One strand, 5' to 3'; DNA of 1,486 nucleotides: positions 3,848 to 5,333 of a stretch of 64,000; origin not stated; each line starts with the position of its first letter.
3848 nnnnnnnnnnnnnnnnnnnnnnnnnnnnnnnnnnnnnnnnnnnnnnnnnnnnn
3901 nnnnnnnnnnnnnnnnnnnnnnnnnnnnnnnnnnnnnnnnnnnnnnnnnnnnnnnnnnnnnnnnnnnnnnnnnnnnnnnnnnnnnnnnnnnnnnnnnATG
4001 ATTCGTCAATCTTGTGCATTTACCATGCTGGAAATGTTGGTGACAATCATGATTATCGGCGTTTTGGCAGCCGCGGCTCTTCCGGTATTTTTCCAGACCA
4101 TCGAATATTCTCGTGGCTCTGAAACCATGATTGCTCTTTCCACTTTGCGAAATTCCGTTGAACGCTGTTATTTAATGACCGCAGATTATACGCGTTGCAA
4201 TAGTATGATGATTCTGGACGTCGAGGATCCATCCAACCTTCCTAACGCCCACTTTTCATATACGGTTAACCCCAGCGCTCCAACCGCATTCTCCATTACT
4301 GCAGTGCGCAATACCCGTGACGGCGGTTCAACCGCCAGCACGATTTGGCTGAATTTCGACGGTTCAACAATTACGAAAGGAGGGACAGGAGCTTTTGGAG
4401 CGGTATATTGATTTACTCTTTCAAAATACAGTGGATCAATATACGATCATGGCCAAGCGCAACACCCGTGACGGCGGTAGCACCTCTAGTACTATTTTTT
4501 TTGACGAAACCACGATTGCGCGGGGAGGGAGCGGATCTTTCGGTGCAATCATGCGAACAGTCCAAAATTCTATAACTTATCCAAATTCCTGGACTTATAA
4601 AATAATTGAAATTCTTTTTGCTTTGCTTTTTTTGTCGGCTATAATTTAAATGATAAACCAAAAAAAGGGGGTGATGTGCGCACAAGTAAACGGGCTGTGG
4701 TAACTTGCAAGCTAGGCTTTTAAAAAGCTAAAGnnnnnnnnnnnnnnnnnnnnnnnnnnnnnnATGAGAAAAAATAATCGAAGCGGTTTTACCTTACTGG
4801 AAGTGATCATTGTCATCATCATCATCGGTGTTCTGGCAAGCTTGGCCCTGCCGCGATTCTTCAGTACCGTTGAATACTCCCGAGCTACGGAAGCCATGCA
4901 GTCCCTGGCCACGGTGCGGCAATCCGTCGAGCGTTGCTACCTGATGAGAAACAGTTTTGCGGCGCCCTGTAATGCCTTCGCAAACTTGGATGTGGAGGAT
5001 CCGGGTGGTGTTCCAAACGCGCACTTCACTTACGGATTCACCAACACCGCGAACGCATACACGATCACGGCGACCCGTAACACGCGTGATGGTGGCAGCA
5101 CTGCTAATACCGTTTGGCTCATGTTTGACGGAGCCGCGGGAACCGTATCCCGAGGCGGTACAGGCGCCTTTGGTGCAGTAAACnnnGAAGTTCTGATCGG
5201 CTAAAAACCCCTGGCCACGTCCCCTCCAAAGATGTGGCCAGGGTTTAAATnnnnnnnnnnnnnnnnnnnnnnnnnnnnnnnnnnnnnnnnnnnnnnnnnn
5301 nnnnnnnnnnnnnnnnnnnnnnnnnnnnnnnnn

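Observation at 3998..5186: Tandem paralogous pilin genes flanking a promoter-less pilin C-terminal cassette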

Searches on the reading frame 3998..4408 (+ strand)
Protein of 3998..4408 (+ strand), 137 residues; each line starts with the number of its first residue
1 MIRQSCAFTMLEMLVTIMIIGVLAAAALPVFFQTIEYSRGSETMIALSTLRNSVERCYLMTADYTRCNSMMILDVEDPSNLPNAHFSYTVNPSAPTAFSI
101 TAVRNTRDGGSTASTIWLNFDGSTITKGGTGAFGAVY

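Call 5: search_protein_families(library=pfam, proteins=[window:3998-4408:+], max_evalue=0.01)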
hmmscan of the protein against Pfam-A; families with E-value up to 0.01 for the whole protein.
window:3998-4408:+ (137 aa): 2 families
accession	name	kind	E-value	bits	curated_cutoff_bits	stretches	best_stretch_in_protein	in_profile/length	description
PF07963.17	N_methyl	-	6.9e-06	25.9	21.2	1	3-28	2-27/27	Prokaryotic N-terminal methylation motif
PF16732.10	ComP_DUS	-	4.9e-05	24.5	27.3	1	29-107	1-77/87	Type IV minor pilin ComP, DNA uptake sequence receptor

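Call 6: search_protein_families(library=ncbifam, proteins=[window:3998-4408:+], max_evalue=0.01)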
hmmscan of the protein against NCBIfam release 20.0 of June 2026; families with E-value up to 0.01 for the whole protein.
window:3998-4408:+ (137 aa): 6 families
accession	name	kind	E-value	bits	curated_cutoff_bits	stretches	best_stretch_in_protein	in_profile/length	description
TIGR01710.1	typeII_sec_gspG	equivalog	1.6e-07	31.4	88.85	1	8-84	3-79/134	type II secretion system major pseudopilin GspG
NF007862.0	PRK10574.1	equivalog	2.6e-07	30.9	138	1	6-69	5-68/145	prepilin peptidase-dependent pilin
TIGR02532.1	IV_pilin_GFxxxE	domain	9.3e-06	25.3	16.3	1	7-28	3-24/24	prepilin-type N-terminal cleavage/methylation domain-containing protein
NF041775.1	typeIV_PilA_Myxo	equivalog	2.5e-05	24.3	400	1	7-52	12-57/214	type IV pilin protein PilA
TIGR01708.2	typeII_sec_gspH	equivalog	0.00095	19.2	80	1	8-31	4-27/169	type II secretion system minor pseudopilin GspH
NF040999.1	pilin_ComGC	equivalog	0.0027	17.9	75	1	7-29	3-25/84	competence type IV pilus major pilin ComGC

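Call 9: find_encoding_contigs(protein=window:3998-4408:+, flank=6000, max_places=10)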
Protein window:3998-4408:+ (137 aa): 5 contigs read that carry it; 4 places shown.
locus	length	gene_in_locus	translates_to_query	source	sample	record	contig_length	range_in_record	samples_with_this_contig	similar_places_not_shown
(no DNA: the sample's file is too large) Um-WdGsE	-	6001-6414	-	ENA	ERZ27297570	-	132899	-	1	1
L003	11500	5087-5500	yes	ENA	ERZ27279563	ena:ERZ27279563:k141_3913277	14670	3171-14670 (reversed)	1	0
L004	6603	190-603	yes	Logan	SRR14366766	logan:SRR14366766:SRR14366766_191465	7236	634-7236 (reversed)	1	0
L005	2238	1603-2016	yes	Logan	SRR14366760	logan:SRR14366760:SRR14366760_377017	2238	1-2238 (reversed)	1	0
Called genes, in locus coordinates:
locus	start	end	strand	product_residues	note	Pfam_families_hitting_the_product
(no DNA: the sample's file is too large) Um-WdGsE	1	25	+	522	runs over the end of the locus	PF11104:PilM_2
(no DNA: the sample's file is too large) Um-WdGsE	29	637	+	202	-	-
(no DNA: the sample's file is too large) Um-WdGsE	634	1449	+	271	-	-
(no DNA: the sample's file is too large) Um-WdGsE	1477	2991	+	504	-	PF07660:STN (weak), PF03958:Secretin_N, PF00263:Secretin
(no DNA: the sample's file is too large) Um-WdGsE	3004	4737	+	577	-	PF05157:MshEN, PF00437:T2SSE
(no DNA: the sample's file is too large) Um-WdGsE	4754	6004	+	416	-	PF28597:T2SSF_N, PF00482:T2SSF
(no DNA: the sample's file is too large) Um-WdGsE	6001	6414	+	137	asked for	PF07963:N_methyl (weak)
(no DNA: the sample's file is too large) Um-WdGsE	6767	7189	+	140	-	PF07963:N_methyl, PF16732:ComP_DUS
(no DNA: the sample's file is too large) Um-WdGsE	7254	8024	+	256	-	-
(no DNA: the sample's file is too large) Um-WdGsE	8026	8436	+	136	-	PF07963:N_methyl, PF16732:ComP_DUS (weak)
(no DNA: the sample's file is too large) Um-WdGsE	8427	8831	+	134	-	PF07963:N_methyl (faint)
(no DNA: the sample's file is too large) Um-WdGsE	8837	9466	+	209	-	-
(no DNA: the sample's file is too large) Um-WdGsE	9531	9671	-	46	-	-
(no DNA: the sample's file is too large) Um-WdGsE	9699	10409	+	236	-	PF20260:PUA_4, PF04452:Methyltrans_RNA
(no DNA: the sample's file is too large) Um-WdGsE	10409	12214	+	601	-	PF13231:PMT_2, PF13424:TPR_12, PF23914:TPR_CcmH_CycH (weak), PF13414:TPR_11, PF14559:TPR_19 (weak), PF00515:TPR_1, PF13424:TPR_12, PF13414:TPR_11, +12 more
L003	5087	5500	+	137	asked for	PF07963:N_methyl (weak)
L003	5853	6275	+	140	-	PF07963:N_methyl, PF16732:ComP_DUS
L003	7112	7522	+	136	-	PF07963:N_methyl, PF16732:ComP_DUS (weak)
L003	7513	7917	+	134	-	PF07963:N_methyl (faint)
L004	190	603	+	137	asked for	PF07963:N_methyl (weak)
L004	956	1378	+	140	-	PF07963:N_methyl, PF16732:ComP_DUS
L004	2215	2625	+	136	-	PF07963:N_methyl, PF16732:ComP_DUS (weak)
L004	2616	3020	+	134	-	PF07963:N_methyl (faint)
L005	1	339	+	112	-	?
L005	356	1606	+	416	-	PF28597:T2SSF_N, PF00482:T2SSF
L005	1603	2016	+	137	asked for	PF07963:N_methyl (weak)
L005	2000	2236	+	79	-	?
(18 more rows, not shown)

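Call 16: find_homologous_proteins(query=window:3998-4408:+, max_evalue=0.00001)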
Query window:3998-4408:+ (137 aa): 12 proteins with E <= 0.00001 among 44 candidates.
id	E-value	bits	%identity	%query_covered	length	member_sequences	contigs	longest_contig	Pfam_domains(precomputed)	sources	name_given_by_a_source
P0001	7.9e-84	296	100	100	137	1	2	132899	PF07963.18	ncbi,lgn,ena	-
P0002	1.0e-44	170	59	99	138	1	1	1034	PF07963.18,PF16732.11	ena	-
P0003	1.2e-42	163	59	95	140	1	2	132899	PF07963.18,PF16732.11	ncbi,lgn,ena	-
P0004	2.7e-42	162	57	99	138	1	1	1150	PF07963.18,PF16732.11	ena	-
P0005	3.4e-42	161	59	95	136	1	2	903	PF07963.18,PF16732.11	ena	-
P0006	3.9e-42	161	56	99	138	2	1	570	PF07963.18,PF16732.11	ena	-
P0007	1.4e-40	156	55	99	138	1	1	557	PF07963.18,PF16732.11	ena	-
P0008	5.9e-39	151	56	70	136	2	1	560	PF07963.18,PF16732.11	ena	-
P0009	3.8e-31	126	48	80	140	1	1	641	PF07963.18,PF16732.11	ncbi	-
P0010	9.0e-30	121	46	95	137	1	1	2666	PF07963.18,PF16732.11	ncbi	-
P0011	4.4e-21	93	44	97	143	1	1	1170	PF07963.18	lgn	-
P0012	7.7e-19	86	42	91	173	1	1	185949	PF07963.18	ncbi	-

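Call 28: list_cluster_members(proteins=[window:3998-4408:+, window:4764-5183:+, window:4395-4646:+, window:4449-4646:+])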
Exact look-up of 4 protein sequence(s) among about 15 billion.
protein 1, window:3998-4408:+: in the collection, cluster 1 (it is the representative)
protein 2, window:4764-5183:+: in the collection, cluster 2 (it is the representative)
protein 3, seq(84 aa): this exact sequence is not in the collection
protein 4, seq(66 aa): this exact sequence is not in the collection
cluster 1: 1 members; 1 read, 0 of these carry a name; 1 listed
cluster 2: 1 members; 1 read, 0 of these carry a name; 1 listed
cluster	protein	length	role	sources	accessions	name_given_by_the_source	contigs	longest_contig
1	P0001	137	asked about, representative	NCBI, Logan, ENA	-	-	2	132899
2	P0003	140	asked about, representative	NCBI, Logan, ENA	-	-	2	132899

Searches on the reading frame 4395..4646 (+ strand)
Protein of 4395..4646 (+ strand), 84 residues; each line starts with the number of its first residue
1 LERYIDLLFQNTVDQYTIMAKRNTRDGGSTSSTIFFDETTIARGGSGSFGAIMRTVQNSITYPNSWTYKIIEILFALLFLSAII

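Call 5: search_protein_families(library=pfam, proteins=[window:4395-4646:+], max_evalue=0.01)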
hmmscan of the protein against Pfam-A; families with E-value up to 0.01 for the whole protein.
window:4395-4646:+ (84 aa): 0 families

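Call 6: search_protein_families(library=ncbifam, proteins=[window:4395-4646:+], max_evalue=0.01)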
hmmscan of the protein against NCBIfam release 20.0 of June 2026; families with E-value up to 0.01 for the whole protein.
window:4395-4646:+ (84 aa): 0 families

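Call 18: find_homologous_proteins(query=window:4413-4646:+, max_evalue=0.001)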
Query seq(78 aa): 1 candidates shared short words with the query, none scored E <= 0.001.

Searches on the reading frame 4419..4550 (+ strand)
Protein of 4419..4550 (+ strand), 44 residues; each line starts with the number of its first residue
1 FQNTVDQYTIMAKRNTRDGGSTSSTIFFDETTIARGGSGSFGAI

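Call 46: search_protein_representatives(protein=window:4419-4550:+)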
Query: 44 residues. Proteins with E-value up to 0.001 (for the whole library): 4; up to 1e-10: 0; up to 1e-30: 0. The best 4 are listed.
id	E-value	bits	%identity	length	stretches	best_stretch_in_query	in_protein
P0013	8.6e-10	53.3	47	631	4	7-36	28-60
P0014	6.1e-06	41.6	36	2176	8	4-39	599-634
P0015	7.7e-05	38.2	41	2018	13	5-32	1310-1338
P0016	1.1e-04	37.8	35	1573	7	2-32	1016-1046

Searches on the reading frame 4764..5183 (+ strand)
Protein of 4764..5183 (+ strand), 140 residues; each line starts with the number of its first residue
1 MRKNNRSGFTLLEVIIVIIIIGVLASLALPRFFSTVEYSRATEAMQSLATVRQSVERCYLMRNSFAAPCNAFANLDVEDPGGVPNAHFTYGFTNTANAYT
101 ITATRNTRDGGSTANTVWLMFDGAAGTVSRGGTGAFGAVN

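Call 5: search_protein_families(library=pfam, proteins=[window:4764-5183:+], max_evalue=0.01)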
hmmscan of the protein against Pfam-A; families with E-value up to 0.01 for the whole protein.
window:4764-5183:+ (140 aa): 2 families
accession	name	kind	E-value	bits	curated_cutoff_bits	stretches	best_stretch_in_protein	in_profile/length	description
PF16732.10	ComP_DUS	-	1.3e-08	36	27.3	1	30-109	1-78/87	Type IV minor pilin ComP, DNA uptake sequence receptor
PF07963.17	N_methyl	-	1.3e-08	34.5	21.2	1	3-29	1-27/27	Prokaryotic N-terminal methylation motif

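Call 6: search_protein_families(library=ncbifam, proteins=[window:4764-5183:+], max_evalue=0.01)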
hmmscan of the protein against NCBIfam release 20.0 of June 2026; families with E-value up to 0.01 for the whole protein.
window:4764-5183:+ (140 aa): 10 families
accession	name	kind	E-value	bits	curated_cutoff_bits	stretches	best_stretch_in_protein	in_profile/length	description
TIGR01710.1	typeII_sec_gspG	equivalog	1.2e-11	44.8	88.85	1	7-75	1-69/134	type II secretion system major pseudopilin GspG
NF007862.0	PRK10574.1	equivalog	3.9e-10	40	138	1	5-72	3-69/145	prepilin peptidase-dependent pilin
TIGR01708.2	typeII_sec_gspH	equivalog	3.5e-08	33.6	80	1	7-50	2-45/169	type II secretion system minor pseudopilin GspH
NF041775.1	typeIV_PilA_Myxo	equivalog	7.9e-08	32.5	400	1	6-52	9-56/214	type IV pilin protein PilA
TIGR02532.1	IV_pilin_GFxxxE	domain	1.1e-07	31.3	16.3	1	6-29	1-24/24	prepilin-type N-terminal cleavage/methylation domain-containing protein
NF040999.1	pilin_ComGC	equivalog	6.3e-05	23.1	75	1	7-37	2-32/84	competence type IV pilus major pilin ComGC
NF041013.1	T4P_ComGE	equivalog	0.001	19.1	49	1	6-35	3-33/83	competence type IV pilus minor pilin ComGE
NF007800.0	PRK10506.1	equivalog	0.0023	17.7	158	1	4-33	6-35/163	prepilin peptidase-dependent protein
TIGR02596.1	TIGR02596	subfamily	0.003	17.7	70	1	9-48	1-40/196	Verru_Chthon cassette protein D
NF006453.0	PRK08808.1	equivalog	0.0078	15.3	295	1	1-62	1-62/211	type II secretion system protein J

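Call 8: find_encoding_contigs(protein=window:4764-5183:+, flank=6000, max_places=10)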
Protein window:4764-5183:+ (140 aa): 4 contigs read that carry it; 3 places shown.
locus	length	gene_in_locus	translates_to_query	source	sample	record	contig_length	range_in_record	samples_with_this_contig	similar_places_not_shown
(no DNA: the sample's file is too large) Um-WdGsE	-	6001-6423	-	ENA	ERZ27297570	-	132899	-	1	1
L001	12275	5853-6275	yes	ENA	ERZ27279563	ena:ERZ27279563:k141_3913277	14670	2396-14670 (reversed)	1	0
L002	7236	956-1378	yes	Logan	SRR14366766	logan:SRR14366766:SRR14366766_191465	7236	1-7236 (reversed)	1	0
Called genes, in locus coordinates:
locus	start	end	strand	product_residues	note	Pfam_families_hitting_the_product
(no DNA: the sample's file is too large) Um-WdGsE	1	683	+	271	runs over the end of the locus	-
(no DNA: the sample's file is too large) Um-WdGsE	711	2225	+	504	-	PF07660:STN (weak), PF03958:Secretin_N, PF00263:Secretin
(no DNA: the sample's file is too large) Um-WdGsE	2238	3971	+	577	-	PF05157:MshEN, PF00437:T2SSE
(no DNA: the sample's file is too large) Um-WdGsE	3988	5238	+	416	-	PF28597:T2SSF_N, PF00482:T2SSF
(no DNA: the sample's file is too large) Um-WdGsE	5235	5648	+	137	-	PF07963:N_methyl (weak)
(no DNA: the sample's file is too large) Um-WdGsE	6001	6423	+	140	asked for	PF07963:N_methyl, PF16732:ComP_DUS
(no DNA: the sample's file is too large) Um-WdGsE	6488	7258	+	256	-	-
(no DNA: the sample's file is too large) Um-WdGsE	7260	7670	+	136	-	PF07963:N_methyl, PF16732:ComP_DUS (weak)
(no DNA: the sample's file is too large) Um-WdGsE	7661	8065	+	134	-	PF07963:N_methyl (faint)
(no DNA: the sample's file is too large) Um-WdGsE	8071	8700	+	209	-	-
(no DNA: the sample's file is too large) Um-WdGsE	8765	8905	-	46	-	-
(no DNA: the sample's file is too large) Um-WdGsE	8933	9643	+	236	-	PF20260:PUA_4, PF04452:Methyltrans_RNA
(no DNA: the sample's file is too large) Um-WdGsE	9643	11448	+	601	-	PF13231:PMT_2, PF13424:TPR_12, PF23914:TPR_CcmH_CycH (weak), PF13414:TPR_11, PF14559:TPR_19 (weak), PF00515:TPR_1, PF13424:TPR_12, PF13414:TPR_11, +12 more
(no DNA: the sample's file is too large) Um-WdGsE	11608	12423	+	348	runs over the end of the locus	PF00154:RecA_N, PF08423:Rad51, PF06745:ATPase (faint), PF27531:MT3502_N (weak), PF21096:RecA_C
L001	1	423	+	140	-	?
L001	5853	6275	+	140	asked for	PF07963:N_methyl, PF16732:ComP_DUS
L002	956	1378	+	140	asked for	PF07963:N_methyl, PF16732:ComP_DUS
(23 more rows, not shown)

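Call 36: predict_structure(alignment_id=A3)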
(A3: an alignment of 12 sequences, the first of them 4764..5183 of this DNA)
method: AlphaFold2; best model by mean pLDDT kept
length: 140 residues; sequences in the alignment: 12
mean_pLDDT: 82.5   pTM: 0.67
mean pLDDT of the five models: 82.5, 81.3, 80.9, 80.0, 79.9
residues with pLDDT >= 90: 33; 70-90: 88; 50-70: 18; < 50: 1
segments of 3 or more residues with pLDDT < 50: none
pLDDT, mean of each block of 10 residues (from residue 1): 65 92 90 83 87 90 84 83 76 88 72 78 89 78
secondary structure, 60 per line:
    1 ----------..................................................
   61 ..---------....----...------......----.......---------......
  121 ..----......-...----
elements in order: H11-62 H72-75 E89-94 E99-105 E115-122 E127-132

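Call 40: fold_search(model_id=the predicted structure, library=pdb)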
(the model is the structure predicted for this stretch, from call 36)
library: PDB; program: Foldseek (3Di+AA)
matches with E <= 10: 492; with E <= 0.001: 1
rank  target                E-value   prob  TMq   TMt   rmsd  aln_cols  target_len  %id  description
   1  1oqw_A                7.6e-04  1.00  0.65  0.63   4.6       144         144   21  Full-Length PAK Pilin from Pseudomonas aeruginosa (released 2003-06-03)
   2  5vxx_A                3.1e-03  1.00  0.54  0.50   4.6       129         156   22  Cryo-EM reconstruction of Neisseria gonorrhoeae Type IV pilus (released 2017-07-12)
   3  1ay2_A                6.5e-03  1.00  0.57  0.51   4.6       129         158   21  STRUCTURE OF THE FIBER-FORMING PROTEIN PILIN AT 2.6 ANGSTROMS RESOLUTION (released 1998-04-29)
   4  8p3b                  1.3e-02  1.00  0.49  0.45   5.7       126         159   21  Neisseria meningitidis Type IV pilus SA-GATDH variant (released 2024-04-03)
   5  2py0                  6.2e-02  0.99  0.52  0.59   5.2       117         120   16  Crystal structure of Cs1 pilin chimera (released 2007-11-06)
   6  1x6q                  1.3e-01  0.87  0.43  0.49   5.1       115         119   15  Structure 3: cryocooled crystal structure of the truncated pak pilin from Pseudomonas aeruginosa at 1.51A resolution (released 2005-04-19)
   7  5bsz                  1.6e-01  0.72  0.26  0.16   8.2        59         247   17  X-ray structure of the sugar N-methyltransferase KedS8 from Streptoalloteichus sp ATCC 53650 (released 2015-07-29)
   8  1dzo                  1.9e-01  0.82  0.43  0.49   5.1       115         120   15  Truncated PAK pilin from Pseudomonas aeruginosa (released 2000-06-11)
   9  4oqe_A                2.1e-01  0.84  0.29  0.18   5.7        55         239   13  Crystal structure of the tylM1 N,N-dimethyltransferase in complex with SAH and TDP-Fuc3NMe (released 2014-02-26)
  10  5ihj_A                2.2e-01  0.93  0.49  0.16   5.1       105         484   16  Fusion of Maltose-binding Protein and PilA from Acinetobacter baumannii BIDMC57 (released 2016-09-21)
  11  4oqd_B                2.5e-01  0.80  0.28  0.17   5.7        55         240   13  Crystal structure of the tylM1 N,N-dimethyltransferase in complex with SAH and TDP-Qui3NMe2 (released 2014-02-26)
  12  4oqd_C                3.2e-01  0.51  0.26  0.16   6.1        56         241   14  Crystal structure of the tylM1 N,N-dimethyltransferase in complex with SAH and TDP-Qui3NMe2 (released 2014-02-26)
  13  3px3_A                3.4e-01  0.72  0.28  0.17   5.9        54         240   13  Structure of TylM1 from Streptomyces fradiae H123A mutant in complex with SAH and dTDP-Quip3N (released 2010-12-22)
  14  6m81_A                3.4e-01  0.69  0.28  0.17   5.8        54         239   13  Crystal structure of TylM1 Y14F bound to SAH and dTDP-phenol (released 2019-03-13)
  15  9f4b_AA               4.1e-01  0.66  0.23  0.24   3.8        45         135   18  Pre-assembled baseplate cup of Klebsiella phage KP1 variant vB_Kpn_Lilla1 (released 2025-05-14)
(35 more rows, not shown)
